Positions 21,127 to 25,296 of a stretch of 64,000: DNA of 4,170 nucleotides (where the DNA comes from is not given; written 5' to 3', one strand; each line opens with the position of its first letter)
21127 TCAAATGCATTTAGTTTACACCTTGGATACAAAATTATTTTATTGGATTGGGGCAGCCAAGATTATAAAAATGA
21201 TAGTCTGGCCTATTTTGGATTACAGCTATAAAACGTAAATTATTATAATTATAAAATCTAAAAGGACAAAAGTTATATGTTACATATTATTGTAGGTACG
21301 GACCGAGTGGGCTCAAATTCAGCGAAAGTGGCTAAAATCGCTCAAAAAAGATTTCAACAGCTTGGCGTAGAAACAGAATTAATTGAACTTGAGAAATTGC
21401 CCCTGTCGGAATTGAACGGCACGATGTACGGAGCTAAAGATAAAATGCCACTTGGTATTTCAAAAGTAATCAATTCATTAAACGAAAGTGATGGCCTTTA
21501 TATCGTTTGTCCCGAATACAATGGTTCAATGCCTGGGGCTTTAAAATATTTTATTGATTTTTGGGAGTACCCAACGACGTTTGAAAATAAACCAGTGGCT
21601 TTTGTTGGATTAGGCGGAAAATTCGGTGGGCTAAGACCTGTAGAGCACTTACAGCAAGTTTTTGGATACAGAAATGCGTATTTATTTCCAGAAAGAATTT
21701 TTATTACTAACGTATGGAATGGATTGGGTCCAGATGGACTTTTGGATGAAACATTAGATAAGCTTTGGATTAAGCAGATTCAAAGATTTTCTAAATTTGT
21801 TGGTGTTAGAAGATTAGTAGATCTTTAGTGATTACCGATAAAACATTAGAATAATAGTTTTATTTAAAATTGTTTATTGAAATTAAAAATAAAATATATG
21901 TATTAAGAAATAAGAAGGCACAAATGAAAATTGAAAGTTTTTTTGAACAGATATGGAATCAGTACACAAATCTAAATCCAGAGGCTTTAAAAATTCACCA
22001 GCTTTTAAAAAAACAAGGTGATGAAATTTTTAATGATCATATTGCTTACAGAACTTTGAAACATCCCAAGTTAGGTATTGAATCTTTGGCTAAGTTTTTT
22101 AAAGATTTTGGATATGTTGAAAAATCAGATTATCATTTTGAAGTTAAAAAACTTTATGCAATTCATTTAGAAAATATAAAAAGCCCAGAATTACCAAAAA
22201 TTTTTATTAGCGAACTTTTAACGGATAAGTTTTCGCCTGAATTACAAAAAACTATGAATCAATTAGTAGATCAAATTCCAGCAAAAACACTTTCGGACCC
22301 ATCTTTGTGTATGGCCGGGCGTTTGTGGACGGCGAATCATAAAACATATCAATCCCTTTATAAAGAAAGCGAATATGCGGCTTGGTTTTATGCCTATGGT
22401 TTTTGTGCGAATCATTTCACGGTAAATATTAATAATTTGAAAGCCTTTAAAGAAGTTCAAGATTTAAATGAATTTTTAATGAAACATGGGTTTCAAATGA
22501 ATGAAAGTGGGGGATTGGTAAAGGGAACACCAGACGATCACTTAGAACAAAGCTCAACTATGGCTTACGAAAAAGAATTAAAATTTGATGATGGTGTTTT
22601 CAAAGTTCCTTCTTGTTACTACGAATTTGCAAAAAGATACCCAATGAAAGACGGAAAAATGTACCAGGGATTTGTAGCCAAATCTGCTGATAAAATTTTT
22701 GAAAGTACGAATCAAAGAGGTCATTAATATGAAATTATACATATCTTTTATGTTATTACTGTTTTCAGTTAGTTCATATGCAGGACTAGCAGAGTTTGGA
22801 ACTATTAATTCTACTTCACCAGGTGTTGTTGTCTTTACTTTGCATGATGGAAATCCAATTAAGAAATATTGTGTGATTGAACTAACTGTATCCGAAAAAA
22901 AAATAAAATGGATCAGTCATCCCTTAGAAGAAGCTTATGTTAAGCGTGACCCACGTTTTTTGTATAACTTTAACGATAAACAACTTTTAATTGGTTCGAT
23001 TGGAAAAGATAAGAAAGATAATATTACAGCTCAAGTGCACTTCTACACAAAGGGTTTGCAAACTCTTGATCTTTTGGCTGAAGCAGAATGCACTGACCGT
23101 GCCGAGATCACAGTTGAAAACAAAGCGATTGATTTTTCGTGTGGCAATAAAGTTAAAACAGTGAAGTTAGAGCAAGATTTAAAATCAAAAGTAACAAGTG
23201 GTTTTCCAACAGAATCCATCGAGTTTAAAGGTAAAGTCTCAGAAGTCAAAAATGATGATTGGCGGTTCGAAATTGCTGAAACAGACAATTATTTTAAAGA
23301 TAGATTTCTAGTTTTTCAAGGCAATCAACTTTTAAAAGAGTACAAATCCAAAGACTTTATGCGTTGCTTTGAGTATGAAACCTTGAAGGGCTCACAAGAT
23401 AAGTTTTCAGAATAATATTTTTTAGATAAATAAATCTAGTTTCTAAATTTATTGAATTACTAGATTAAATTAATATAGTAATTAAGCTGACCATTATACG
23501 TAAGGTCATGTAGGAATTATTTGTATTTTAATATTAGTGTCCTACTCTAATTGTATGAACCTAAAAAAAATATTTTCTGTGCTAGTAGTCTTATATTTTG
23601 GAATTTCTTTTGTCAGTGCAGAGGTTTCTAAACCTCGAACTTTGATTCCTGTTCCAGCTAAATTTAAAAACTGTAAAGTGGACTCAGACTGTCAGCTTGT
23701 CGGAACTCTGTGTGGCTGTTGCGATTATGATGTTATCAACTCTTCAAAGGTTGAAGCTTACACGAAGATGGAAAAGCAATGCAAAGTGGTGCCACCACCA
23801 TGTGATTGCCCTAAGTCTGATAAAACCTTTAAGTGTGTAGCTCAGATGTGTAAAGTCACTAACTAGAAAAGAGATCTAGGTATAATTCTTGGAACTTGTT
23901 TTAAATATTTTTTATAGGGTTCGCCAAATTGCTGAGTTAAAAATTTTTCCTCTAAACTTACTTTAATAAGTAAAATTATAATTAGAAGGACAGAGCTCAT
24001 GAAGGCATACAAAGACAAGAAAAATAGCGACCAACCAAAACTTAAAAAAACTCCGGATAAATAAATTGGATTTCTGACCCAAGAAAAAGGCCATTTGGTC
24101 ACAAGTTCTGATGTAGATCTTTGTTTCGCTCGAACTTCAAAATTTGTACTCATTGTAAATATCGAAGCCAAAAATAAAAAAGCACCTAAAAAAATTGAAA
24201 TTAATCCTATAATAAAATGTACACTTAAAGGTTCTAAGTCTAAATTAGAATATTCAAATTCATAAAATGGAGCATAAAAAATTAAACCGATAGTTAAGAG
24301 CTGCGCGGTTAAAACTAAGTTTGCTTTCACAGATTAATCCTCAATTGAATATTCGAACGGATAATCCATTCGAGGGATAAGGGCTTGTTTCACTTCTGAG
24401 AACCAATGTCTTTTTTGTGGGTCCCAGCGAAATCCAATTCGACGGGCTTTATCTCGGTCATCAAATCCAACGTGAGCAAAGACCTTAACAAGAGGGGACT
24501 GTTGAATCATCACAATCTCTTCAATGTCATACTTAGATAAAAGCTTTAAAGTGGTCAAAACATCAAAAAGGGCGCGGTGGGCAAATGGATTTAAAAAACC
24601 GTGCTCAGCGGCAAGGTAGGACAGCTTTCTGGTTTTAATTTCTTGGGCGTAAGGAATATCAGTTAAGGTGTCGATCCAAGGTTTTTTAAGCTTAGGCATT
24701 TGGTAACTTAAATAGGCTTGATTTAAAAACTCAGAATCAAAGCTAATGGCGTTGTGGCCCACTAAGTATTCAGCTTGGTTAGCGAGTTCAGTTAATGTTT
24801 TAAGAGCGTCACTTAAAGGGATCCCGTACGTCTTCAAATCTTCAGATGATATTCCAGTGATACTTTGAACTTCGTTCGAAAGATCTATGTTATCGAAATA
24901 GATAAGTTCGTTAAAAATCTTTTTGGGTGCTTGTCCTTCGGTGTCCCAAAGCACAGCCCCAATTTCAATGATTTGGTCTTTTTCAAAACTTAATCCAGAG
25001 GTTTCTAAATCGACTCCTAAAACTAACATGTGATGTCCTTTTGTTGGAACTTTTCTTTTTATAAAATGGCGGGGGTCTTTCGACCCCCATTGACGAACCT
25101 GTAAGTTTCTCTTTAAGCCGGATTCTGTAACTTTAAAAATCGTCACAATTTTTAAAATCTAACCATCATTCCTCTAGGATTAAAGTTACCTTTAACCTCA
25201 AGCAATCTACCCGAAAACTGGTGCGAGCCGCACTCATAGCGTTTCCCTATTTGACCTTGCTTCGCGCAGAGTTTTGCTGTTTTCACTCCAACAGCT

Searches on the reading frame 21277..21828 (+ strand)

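Call 73: search_protein_families(library=pfam, max_evalue=0.00001, proteins=[window:21277-21828:+])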
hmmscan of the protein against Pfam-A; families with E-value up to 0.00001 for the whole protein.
window:21277-21828:+ (183 aa): 2 families
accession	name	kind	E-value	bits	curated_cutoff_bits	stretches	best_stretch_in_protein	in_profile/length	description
PF03358.20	FMN_red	-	3.9e-30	104.9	24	1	3-144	4-147/152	NADPH-dependent FMN reductase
PF02525.22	Flavodoxin_2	-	3.3e-09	37.2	27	1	2-114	4-125/198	Flavodoxin-like fold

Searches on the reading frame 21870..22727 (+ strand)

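Call 73: search_protein_families(library=pfam, max_evalue=0.00001, proteins=[window:21870-22727:+])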
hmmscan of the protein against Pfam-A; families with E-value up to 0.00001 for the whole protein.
window:21870-22727:+ (285 aa): 1 family
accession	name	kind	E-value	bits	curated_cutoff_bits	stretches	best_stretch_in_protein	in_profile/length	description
PF07063.19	HGLS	-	7.3e-29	101.7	25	2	154-257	179-283/386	2-oxoadipate dioxygenase/decarboxylase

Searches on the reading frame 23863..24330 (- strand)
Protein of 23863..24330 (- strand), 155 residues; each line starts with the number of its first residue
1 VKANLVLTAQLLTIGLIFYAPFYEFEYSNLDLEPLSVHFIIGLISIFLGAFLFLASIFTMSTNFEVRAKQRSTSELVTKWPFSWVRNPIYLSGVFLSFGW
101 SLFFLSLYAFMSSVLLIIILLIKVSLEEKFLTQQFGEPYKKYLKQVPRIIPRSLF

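Call 73: search_protein_families(library=pfam, max_evalue=0.00001, proteins=[window:23863-24330:-])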
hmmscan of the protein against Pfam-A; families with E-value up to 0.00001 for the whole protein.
window:23863-24330:- (155 aa): 2 families
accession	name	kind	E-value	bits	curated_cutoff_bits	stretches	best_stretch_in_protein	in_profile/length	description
PF04191.18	PEMT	-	1.2e-12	48.6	25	1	38-137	2-104/105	Phospholipid methyltransferase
PF04140.19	ICMT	-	4.8e-07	30.6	24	1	46-132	5-94/95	Isoprenylcysteine carboxyl methyltransferase (ICMT) family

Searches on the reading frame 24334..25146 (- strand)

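Call 74: search_protein_families(library=pfam, max_evalue=0.0001, proteins=[window:24334-25146:-])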
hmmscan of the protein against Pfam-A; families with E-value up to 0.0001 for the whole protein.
window:24334-25146:- (270 aa): 3 families
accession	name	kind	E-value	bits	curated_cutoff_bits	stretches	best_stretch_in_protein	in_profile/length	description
PF00929.31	RNase_T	-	2e-18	67.9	24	1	45-203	3-164/164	Exonuclease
PF18974.5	DUF5710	-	1.4e-05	25.2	26.5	1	224-251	4-31/44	Domain of unknown function (DUF5710)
PF13482.12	RNase_H_2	-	2.5e-05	24.7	22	0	46-184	4-115/165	RNase_H superfamily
